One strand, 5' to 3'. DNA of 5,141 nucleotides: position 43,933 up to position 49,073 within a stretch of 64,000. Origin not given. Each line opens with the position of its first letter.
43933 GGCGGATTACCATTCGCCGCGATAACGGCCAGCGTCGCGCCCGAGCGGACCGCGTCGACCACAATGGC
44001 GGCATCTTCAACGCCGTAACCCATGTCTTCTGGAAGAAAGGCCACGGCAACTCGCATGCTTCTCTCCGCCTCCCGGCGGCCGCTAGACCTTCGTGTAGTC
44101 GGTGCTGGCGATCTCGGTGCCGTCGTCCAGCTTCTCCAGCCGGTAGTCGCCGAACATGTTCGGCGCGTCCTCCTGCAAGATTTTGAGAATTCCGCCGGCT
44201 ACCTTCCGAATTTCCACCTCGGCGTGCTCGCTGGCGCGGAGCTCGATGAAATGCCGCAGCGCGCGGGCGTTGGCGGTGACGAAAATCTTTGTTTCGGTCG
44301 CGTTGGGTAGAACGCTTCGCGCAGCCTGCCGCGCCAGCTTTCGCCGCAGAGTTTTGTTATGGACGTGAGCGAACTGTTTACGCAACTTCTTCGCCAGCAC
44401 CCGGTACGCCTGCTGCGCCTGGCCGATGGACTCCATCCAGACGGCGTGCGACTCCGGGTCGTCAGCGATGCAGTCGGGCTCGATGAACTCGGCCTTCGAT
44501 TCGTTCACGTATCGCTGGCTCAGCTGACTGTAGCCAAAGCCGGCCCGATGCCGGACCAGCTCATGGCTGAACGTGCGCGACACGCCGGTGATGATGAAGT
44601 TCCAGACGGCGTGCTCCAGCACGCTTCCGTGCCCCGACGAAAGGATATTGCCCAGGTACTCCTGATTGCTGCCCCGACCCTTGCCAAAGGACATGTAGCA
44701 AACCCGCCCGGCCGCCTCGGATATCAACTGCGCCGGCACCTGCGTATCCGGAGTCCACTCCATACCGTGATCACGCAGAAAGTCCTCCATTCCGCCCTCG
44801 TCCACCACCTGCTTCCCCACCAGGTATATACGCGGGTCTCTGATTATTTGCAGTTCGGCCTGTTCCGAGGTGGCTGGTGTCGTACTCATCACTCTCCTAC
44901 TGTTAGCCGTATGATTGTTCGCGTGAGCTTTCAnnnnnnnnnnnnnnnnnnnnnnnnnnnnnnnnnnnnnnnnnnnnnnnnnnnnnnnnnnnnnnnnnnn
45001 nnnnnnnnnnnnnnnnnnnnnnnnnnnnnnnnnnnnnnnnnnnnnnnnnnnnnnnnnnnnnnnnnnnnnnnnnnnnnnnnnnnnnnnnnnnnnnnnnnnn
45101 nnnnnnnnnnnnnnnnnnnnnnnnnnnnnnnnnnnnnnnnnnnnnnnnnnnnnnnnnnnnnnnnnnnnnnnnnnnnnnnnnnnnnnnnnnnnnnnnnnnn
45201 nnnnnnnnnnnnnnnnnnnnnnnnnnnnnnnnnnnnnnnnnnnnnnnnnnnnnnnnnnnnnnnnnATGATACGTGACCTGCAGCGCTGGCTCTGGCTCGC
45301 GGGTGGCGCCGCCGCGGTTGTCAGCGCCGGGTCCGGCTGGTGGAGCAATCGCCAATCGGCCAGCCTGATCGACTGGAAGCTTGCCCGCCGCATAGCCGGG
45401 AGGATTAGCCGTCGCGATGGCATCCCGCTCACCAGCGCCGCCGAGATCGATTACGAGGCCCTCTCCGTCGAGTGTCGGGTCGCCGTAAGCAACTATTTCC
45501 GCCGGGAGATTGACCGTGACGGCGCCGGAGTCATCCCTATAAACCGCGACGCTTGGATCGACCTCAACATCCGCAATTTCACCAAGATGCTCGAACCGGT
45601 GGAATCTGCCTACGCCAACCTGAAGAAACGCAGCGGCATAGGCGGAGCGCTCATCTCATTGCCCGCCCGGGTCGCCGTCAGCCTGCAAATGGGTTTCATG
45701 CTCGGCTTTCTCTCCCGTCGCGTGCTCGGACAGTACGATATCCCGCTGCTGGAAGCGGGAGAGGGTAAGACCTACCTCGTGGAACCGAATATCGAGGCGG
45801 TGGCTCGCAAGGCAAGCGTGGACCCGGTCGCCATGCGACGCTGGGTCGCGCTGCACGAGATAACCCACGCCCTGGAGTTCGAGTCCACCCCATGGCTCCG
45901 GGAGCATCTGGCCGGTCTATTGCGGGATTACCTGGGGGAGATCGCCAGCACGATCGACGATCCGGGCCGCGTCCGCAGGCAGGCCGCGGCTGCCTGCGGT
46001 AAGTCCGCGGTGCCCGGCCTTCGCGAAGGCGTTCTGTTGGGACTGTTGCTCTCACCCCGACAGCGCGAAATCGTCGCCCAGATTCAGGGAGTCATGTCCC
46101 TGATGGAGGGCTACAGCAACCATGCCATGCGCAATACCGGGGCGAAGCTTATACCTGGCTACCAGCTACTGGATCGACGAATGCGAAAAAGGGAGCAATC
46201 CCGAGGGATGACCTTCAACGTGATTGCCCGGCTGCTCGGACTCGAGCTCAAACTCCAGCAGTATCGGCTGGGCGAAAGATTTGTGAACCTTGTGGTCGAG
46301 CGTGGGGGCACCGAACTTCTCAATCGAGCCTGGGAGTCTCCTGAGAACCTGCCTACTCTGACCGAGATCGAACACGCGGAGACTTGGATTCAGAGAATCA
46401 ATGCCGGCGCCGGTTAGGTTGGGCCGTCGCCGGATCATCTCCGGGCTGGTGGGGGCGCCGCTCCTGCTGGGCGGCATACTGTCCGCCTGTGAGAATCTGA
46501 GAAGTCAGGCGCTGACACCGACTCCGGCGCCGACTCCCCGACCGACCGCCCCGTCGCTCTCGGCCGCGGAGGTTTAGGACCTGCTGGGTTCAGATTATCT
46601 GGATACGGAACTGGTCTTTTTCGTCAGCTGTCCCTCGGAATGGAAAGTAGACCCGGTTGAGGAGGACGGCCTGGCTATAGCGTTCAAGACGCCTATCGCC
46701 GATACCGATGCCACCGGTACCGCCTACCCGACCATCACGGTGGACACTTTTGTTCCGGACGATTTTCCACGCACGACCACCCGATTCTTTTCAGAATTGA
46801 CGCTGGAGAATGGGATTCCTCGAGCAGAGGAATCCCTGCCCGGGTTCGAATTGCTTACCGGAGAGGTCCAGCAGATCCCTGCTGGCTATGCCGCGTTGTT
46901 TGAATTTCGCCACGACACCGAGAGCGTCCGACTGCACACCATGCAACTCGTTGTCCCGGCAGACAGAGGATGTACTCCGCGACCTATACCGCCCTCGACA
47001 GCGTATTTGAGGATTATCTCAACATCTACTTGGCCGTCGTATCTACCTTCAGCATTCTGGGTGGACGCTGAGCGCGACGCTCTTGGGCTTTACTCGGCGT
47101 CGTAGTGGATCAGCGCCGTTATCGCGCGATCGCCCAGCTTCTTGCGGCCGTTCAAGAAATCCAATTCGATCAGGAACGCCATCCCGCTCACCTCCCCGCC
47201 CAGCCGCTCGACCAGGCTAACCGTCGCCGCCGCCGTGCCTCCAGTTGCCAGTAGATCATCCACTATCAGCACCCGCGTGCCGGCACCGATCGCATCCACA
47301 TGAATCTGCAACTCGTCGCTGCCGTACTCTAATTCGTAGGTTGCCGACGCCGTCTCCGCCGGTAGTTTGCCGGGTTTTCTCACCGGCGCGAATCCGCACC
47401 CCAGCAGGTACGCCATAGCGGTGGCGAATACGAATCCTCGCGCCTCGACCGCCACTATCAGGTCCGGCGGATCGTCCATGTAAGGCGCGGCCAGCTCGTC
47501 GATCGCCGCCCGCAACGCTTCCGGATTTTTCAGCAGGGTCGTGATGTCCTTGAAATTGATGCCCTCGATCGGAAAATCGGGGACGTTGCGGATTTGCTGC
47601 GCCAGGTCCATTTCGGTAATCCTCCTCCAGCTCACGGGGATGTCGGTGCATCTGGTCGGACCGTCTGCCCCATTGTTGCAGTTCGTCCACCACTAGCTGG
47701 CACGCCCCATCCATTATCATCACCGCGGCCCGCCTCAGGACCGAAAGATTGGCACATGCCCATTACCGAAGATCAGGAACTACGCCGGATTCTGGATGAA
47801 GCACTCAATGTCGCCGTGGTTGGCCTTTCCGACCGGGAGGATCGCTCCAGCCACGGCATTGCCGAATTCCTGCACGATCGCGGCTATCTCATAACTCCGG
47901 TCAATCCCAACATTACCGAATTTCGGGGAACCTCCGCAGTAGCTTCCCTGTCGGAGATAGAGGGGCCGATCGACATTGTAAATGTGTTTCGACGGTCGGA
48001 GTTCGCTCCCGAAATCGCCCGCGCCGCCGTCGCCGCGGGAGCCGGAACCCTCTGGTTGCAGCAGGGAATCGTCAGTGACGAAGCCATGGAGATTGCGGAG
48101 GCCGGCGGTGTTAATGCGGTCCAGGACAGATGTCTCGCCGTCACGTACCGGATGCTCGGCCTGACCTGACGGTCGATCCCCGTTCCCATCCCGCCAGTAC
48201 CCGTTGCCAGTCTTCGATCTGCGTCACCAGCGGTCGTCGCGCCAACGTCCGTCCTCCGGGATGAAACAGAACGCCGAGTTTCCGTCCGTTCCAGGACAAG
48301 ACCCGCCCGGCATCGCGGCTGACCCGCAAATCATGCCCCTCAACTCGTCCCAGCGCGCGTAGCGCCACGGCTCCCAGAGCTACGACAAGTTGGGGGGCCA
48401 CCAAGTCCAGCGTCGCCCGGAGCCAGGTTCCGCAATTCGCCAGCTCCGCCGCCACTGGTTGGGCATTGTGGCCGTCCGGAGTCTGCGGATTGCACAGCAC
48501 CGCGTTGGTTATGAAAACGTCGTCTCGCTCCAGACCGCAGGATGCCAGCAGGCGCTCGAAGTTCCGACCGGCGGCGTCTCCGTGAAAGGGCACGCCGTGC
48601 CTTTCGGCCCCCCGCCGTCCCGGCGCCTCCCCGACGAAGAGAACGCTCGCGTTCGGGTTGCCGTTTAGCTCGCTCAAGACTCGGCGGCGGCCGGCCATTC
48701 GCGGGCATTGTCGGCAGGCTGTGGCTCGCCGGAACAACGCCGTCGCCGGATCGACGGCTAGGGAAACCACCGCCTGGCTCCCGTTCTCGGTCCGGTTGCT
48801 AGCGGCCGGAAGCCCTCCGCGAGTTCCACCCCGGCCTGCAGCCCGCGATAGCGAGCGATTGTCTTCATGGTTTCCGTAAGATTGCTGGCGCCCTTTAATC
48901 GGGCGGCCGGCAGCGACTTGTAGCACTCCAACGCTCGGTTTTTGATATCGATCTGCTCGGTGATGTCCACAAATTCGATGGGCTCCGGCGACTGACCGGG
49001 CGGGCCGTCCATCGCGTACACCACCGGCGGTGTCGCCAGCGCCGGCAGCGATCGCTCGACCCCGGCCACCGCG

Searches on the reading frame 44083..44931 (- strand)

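Call 11: search_protein_families(library=pfam, proteins=[window:44083-44931:-], max_evalue=0.001)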
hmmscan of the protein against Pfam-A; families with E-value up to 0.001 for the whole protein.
window:44083-44931:- (282 aa): 1 family
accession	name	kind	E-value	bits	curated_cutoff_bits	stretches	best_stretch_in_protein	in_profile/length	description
PF02511.20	Thy1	-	1e-53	182.4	24.8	1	68-258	10-191/191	Thymidylate synthase complementing protein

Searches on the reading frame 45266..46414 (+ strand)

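Call 11: search_protein_families(library=pfam, proteins=[window:45266-46414:+], max_evalue=0.001)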
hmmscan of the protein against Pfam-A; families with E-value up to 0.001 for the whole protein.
window:45266-46414:+ (383 aa): 1 family
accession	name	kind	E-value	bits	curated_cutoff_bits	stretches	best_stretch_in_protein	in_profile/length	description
PF10103.15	Zincin_2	-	5.3e-73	246.7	25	1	35-375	1-344/344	Zincin-like metallopeptidase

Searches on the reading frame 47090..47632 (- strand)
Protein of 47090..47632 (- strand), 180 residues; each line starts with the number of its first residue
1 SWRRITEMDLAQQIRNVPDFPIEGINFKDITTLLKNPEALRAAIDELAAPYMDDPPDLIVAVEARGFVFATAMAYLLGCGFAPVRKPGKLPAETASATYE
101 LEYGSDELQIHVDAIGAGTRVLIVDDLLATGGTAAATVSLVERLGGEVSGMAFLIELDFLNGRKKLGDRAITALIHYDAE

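Call 12: search_protein_families(library=pfam, proteins=[window:47090-47632:-], max_evalue=0.001)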
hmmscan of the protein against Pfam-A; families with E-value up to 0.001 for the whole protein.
window:47090-47632:- (180 aa): 1 family
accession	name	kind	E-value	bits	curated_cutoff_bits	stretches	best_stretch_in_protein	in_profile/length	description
PF00156.33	Pribosyltran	-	1.1e-15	57.8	26.3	1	33-155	5-124/158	Phosphoribosyl transferase domain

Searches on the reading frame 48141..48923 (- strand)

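Call 12: search_protein_families(library=pfam, proteins=[window:48141-48923:-], max_evalue=0.001)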
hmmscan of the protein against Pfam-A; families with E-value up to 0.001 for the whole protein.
window:48141-48923:- (260 aa): 1 family
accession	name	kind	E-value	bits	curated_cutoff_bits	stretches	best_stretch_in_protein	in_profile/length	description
PF03167.25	UDG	-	7.9e-27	94.5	24.3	1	88-226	4-122/141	Uracil DNA glycosylase superfamily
